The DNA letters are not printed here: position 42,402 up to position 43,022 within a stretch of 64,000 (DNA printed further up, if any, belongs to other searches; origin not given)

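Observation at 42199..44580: Tandem triplication of a small Tyr/Cys-rich secreted protein gene, each unit with its own AT-rich promoter and a conserved non-coding 3' flank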

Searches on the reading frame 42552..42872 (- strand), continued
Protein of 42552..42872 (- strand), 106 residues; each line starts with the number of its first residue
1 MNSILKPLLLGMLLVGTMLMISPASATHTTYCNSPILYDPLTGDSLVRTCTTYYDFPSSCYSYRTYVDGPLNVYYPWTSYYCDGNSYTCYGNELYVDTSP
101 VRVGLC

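Call 64: search_protein_families(library=ncbifam, proteins=[L004:9255-10994:-, L004:4634-5929:-, L004:6056-7069:-, L004:16383-17927:+, L004:7991-9205:-, L002:8618-10072:+, L002:6222-7688:-], max_evalue=1e-10)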
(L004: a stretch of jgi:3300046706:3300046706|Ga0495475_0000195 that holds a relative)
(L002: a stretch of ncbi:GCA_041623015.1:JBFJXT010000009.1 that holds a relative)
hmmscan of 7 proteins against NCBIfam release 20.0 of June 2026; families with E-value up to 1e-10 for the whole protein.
L004:9255-10994:- (579 aa): 4 families
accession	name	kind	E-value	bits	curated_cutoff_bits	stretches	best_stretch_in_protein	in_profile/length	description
NF006375.0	PRK08609.1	equivalog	7.3e-116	388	426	1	5-574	4-567/571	DNA polymerase/3'-5' exonuclease PolX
NF005928.0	PRK07945.1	equivalog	2.3e-67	227.7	250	1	334-572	94-332/337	PHP domain-containing protein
NF006702.0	PRK09248.1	domain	3.8e-24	85.5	264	1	339-566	4-225/246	PHP domain-containing protein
NF006251.0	PRK08392.1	equivalog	1.5e-17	63.8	212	1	341-562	3-211/216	hypothetical protein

L004:4634-5929:- (431 aa): 11 families
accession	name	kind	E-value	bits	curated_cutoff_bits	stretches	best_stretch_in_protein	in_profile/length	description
NF041103.1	PFKA_PPi_Ttgales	equivalog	1.7e-149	498.3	550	1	19-422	1-405/407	diphosphate--fructose-6-phosphate 1-phosphotransferase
NF002872.1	PRK03202.1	subfamily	1.1e-53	182.3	253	1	17-363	1-302/323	ATP-dependent 6-phosphofructokinase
TIGR02483.1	PFK_mixed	subfamily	3.4e-49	167.7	430.55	1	18-362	1-322/325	phosphofructokinase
NF005482.0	PRK07085.1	subfamily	1.2e-43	149.5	446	1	16-258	73-318/558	diphosphate--fructose-6-phosphate 1-phosphotransferase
NF005301.0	PRK06830.1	equivalog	1.6e-37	129.1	400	1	14-388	79-433/445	ATP-dependent 6-phosphofructokinase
TIGR02477.1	PFKA_PPi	equivalog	1.7e-37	129.1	587.95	1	16-258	67-312/539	diphosphate--fructose-6-phosphate 1-phosphotransferase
TIGR02482.1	PFKA_ATP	equivalog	1.9e-36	125.7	371.35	1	18-217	1-193/301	6-phosphofructokinase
NF010674.0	PRK14071.1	equivalog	1.4e-31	109.7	544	1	16-387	4-351/360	ATP-dependent 6-phosphofructokinase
TIGR02478.1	6PF1K_euk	equivalog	7.4e-31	107.1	708.4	1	16-217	389-587/744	6-phosphofructokinase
NF010675.0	PRK14072.1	subfamily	3.6e-26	91.8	273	1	19-357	6-341/416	diphosphate--fructose-6-phosphate 1-phosphotransferase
NF005121.0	PRK06555.1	equivalog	7.2e-14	51.3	395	1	16-201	3-204/404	pyrophosphate--fructose-6-phosphate 1-phosphotransferase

L004:6056-7069:- (337 aa): 2 families
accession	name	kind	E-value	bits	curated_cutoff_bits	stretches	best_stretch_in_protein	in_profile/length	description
NF033379.1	FrucBisAld_I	equivalog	9.5e-151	501.2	250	1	6-327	2-323/324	class I fructose-bisphosphate aldolase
NF003784.0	PRK05377.1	equivalog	5.6e-12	45.6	392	0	54-195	59-195/297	fructose bisphosphate aldolase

L004:16383-17927:+ (515 aa): 12 families
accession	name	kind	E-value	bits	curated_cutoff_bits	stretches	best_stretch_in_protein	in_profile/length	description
TIGR01051.1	topA_bact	equivalog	9.2e-186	619.5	456.4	1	20-515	1-495/632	type I DNA topoisomerase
NF006451.0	PRK08780.1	equivalog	7.3e-127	424.9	1265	1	17-515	2-496/824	DNA topoisomerase I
NF004966.0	PRK06319.1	equivalog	1e-119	401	868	1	18-515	3-500/862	DNA topoisomerase I/SWI domain fusion protein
TIGR01054.1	rgy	equivalog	3.5e-68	230.2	471.7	2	271-515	854-1094/1172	reverse gyrase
TIGR01057.1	topA_arch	equivalog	3.5e-62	210.5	458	1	91-515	82-489/618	DNA topoisomerase I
NF005829.0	PRK07726.1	subfamily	3.8e-62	210.9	597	1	87-504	77-491/669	DNA topoisomerase 3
TIGR01056.1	topB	subfamily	1.3e-55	189.1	515.75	1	91-504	83-495/706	DNA topoisomerase III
NF011532.0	PRK14973.1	equivalog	2.3e-53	181.2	930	1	85-513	79-487/936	DNA topoisomerase I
NF005555.0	PRK07220.1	equivalog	8.6e-51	173.1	635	1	84-513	79-488/740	DNA topoisomerase I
NF004438.0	PRK05776.1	equivalog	6.8e-49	166.6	793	1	91-513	92-500/677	DNA topoisomerase I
NF006032.0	PRK08173.1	equivalog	8.4e-42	142.9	1058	1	97-503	91-499/863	DNA topoisomerase III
NF011313.0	PRK14724.1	equivalog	2e-28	98.7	1088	1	97-504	95-520/988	DNA topoisomerase III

L004:7991-9205:- (404 aa): 33 families (the best 25 are shown)
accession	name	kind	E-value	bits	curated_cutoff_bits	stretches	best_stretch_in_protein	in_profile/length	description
TIGR01127.1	ilvA_1Cterm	equivalog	8.4e-152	505.6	378.75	1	23-401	1-379/380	threonine ammonia-lyase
NF005600.0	PRK07334.1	equivalog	4e-131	437.4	496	1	3-401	9-405/408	threonine ammonia-lyase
NF006389.0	PRK08638.1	equivalog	2.6e-105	352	453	1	4-320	9-327/333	bifunctional threonine ammonia-lyase/L-serine ammonia-lyase TdcB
NF005292.0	PRK06815.1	equivalog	2.2e-91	306.2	371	1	8-318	7-318/320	threonine/serine dehydratase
NF005680.0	PRK07476.1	equivalog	2.8e-90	302.6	413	1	3-319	4-322/326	hydroxyectoine utilization dehydratase EutB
NF006390.0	PRK08639.1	equivalog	7e-90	302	421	1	6-350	9-358/418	threonine ammonia-lyase IlvA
NF006674.0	PRK09224.1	subfamily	1.3e-89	301.2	577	1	20-400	23-400/508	threonine ammonia-lyase IlvA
NF005454.0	PRK07048.1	equivalog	7.8e-88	294.7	452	1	6-318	9-321/324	threo-3-hydroxy-L-aspartate ammonia-lyase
TIGR02991.1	ectoine_eutB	equivalog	5.7e-87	291.6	413.35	1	6-318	3-316/317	hydroxyectoine utilization dehydratase EutB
TIGR01124.1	ilvA_2Cterm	equivalog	6.6e-87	292.2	411.3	1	20-400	15-392/499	threonine ammonia-lyase, biosynthetic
TIGR02079.1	THD1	equivalog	1.6e-85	287.4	440.55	1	8-348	2-348/410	threonine ammonia-lyase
NF009130.0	PRK12483.1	subfamily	6.9e-80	269.1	801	1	20-400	35-413/521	threonine ammonia-lyase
NF006094.0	PRK08246.1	subfamily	1e-79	268.2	331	1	7-311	8-307/310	serine/threonine dehydratase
NF045641.2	BHydaspDhtseBhcB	equivalog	3e-79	266.4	550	1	7-311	5-308/312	beta-hydroxyaspartate dehydratase BhcB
NF004771.0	PRK06110.1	equivalog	6.8e-73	245.6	317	1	5-319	4-318/323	threonine dehydratase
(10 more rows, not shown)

L002:8618-10072:+ (484 aa): 3 families
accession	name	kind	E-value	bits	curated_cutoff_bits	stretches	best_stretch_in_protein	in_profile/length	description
NF040952.1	Arch_mtprotase_TldD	equivalog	2.2e-92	310.1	635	1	33-481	4-443/443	zinc metalloprotease TldD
NF008006.0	PRK10735.1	equivalog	5.1e-57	193.4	513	1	69-484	61-481/481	metalloprotease TldD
NF008268.0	PRK11040.1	equivalog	3.8e-17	62.1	438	1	42-449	30-424/446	metalloprotease PmbA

L002:6222-7688:- (488 aa): 6 families
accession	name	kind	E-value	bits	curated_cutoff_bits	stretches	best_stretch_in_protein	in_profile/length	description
TIGR00921.1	2A067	subfamily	1.4e-43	149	351.9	2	276-444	564-731/733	hydrophobe/amphiphile efflux-3 (HAE3) family transporter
TIGR00833.1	actII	subfamily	7.5e-26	90.7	874.7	1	305-447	185-332/910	MMPL family RND transporter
TIGR03480.1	HpnN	hypoth_equivalog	2.7e-23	81.9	751.85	1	279-445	698-857/862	hopanoid biosynthesis associated RND transporter like protein HpnN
NF052374.1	HopndTporHpnN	equivalog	4.3e-17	61.5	1100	1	14-145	331-464/858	hopanoid transporter HpnN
TIGR00918.1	2A060602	subfamily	3.6e-13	48.1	1120.4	0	329-447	439-557/1145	transmembrane receptor Patched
NF045600.2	BstA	equivalog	7.2e-11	40.7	1400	0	294-446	286-438/903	sterol transporter cytoplasmic membrane protein BstA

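Call 66: search_protein_families(library=pfam, proteins=[P0009, P0010, P0012, P0013], max_evalue=0.001)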
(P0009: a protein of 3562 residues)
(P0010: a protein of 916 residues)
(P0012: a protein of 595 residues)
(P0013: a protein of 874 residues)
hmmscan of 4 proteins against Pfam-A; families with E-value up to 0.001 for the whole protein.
P0009 (3562 aa): 2 families
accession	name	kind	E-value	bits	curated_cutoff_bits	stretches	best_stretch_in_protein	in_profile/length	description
PF23237.1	HYR_4C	-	1.9e-148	483.4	27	25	1088-1155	6-73/73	HYR-like domain with 4 cysteines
PF02494.22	HYR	-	5.9e-26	91.1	21.7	0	2658-2735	1-81/81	HYR domain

P0010 (916 aa): 3 families
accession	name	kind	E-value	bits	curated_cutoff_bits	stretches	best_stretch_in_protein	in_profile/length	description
PF25778.1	DUF7948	-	1.2e-64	218.7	27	1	212-432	1-214/214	Domain of unknown function (DUF7948)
PF06739.17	SBBP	-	7.7e-38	128.6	20.5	6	834-870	2-38/38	Beta-propeller repeat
PF14583.12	Pectate_lyase22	-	0.00012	21.4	30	0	562-593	246-275/386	Oligogalacturonate lyase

P0012 (595 aa): 3 families
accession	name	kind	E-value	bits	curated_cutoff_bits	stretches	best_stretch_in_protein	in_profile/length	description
PF04234.18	CopC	-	1.2e-08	36.3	23.3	0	191-217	54-82/92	CopC domain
PF03330.24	DPBB_1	-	0.00029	21.5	28.8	0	459-483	9-32/83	Lytic transglycolase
PF22465.2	Spike_JR2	-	0.0003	21.1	26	0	410-422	55-67/76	Spike protein P1, second jelly-roll domain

P0013 (874 aa): 4 families
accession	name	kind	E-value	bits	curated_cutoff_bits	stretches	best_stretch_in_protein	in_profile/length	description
PF25778.1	DUF7948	-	2.5e-60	204.6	27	1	179-424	1-214/214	Domain of unknown function (DUF7948)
PF06739.17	SBBP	-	3.4e-37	126.5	20.5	5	686-723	1-38/38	Beta-propeller repeat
PF14583.12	Pectate_lyase22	-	1.2e-05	24.7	30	0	549-580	246-275/386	Oligogalacturonate lyase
PF07676.18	PD40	-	2e-05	24.9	20.9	0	602-629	6-31/38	WD40-like Beta Propeller Repeat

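Call 69: search_protein_families(library=pfam, alignment_id=A4, max_evalue=10)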
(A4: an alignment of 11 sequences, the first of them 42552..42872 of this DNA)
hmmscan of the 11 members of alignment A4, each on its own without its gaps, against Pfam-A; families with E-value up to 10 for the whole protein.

A. member 1, window:42552-42872:- (106 aa): 0 families

B. families by the number of members that match (of 11 scanned): 3 families
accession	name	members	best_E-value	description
PF23381.1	Beta-prop_IFT122_1st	1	0.076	IFT122 first beta-propeller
PF02920.21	Integrase_DNA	1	0.094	DNA binding domain of tn916 integrase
PF25241.1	LDLRAD1_C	1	0.17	LDLRAD1-like, C-terminal domain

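Call 74: fold_search(model_id=the predicted structure, library=pdb)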
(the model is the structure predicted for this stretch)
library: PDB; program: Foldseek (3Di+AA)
matches with E <= 10: 182; with E <= 0.001: 0
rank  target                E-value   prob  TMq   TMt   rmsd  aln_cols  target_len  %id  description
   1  2x44                  3.2e-01  0.33  0.29  0.26   8.4        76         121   14  Structure of a strand-swapped dimeric form of CTLA-4 (released 2010-04-07)
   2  5b3u_B                3.6e-01  0.80  0.41  0.17   5.7        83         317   12  Crystal structure of biliverdin reductase in complex with NADP+ from Synechocystis sp. PCC 6803 (released 2017-02-15)
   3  5b3t_A                5.3e-01  0.77  0.40  0.17   5.6        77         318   12  Crystal structure of apo-form biliverdin reductase from Synechocystis sp. PCC 6803 (released 2017-02-15)
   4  3ip3_H                5.3e-01  0.18  0.21  0.08  14.0        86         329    8  Structure of putative oxidoreductase (TM_0425) from Thermotoga maritima (released 2009-09-29)
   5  7elx_C                1.2e+00  0.18  0.29  0.27   8.0        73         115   14  The crystal structure of CTLA-4 and Fab (released 2021-06-30)
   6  7dv4_A                1.5e+00  0.15  0.29  0.27   8.2        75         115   12  Crystal structure of anti-CTLA-4 VH domain in complex with human CTLA-4 (released 2022-01-12)
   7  7su1_C                1.5e+00  0.12  0.27  0.25   9.1        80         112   11  Crystal structure of an acidic pH-selective Ipilimumab variant Ipi.106 in complex with CTLA-4 (released 2022-03-02)
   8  4n8p                  1.7e+00  0.18  0.28  0.26   6.2        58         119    9  Crystal structure of a strand swapped CTLA-4 from Duckbill Platypus [PSI-NYSGRC-012711] (released 2013-10-30)
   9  7bq5_A                1.8e+00  0.04  0.17  0.06  21.1       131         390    4  ZIKV sE bound to mAb Z6 (released 2021-03-24)
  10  5jox_A                2.0e+00  0.21  0.33  0.09  10.1        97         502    6  Bacteroides ovatus Xyloglucan PUL GH43A in complex with AraDNJ (released 2016-08-10)
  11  9kgz                  2.1e+00  0.14  0.29  0.25   9.1        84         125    6  Crystal structure of a de novo designed monomeric mainly-beta protein B10 (monoclinic) (released 2025-07-02)
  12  1yqf_A                2.6e+00  0.14  0.28  0.18   8.9        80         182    9  Hypothetical protein from leishmania major unknown function sequence homologue to human p32 protein (released 2005-02-22)
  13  5jhm_A                2.6e+00  0.02  0.15  0.05  25.4       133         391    6  Crystal structure of Zika virus Envelope protein (released 2016-05-11)
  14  5grs_A                2.8e+00  0.13  0.32  0.11   7.2       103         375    7  Complex structure of the fission yeast SREBP-SCAP binding domains (released 2016-12-14)
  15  4x7r_A                2.8e+00  0.06  0.20  0.07  10.5        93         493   10  Crystal structure of S. aureus TarM G117R mutant in complex with Fondaparinux, alpha-GlcNAc-glycerol and UDP (released 2015-02-25)
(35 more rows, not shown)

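Call 82: find_homologous_proteins(query=A7, max_evalue=0.1)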
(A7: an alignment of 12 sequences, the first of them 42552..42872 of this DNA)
Query A7 (12 sequences) (106 aa, profile of the alignment): 10 proteins with E <= 0.1 among 1606 candidates.
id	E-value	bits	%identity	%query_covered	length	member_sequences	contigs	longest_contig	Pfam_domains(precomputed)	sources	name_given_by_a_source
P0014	3.6e-42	161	53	100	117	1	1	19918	-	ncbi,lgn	-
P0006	4.9e-42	160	46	100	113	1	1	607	-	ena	-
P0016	5.3e-42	160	48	100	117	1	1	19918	-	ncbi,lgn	-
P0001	5.1e-41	157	83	100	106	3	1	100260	-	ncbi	-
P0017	5.0e-40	154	50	100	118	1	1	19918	-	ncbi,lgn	-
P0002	5.2e-39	151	78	100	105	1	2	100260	-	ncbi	-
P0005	1.6e-38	149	56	100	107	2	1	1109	-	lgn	-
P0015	1.9e-38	149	50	100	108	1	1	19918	-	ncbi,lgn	-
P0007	1.3e-35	140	37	97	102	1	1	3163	-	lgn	-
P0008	4.4e-31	125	38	76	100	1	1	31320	-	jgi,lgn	jgi:hypothetical protein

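Call 86: search_protein_families(library=phrogs, proteins=[window:42552-42872:-, P0008, P0007], max_evalue=0.1)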
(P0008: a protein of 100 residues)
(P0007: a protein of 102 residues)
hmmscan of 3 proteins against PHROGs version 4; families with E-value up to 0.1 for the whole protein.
window:42552-42872:- (106 aa): 0 families

P0008 (100 aa): 0 families

P0007 (102 aa): 0 families
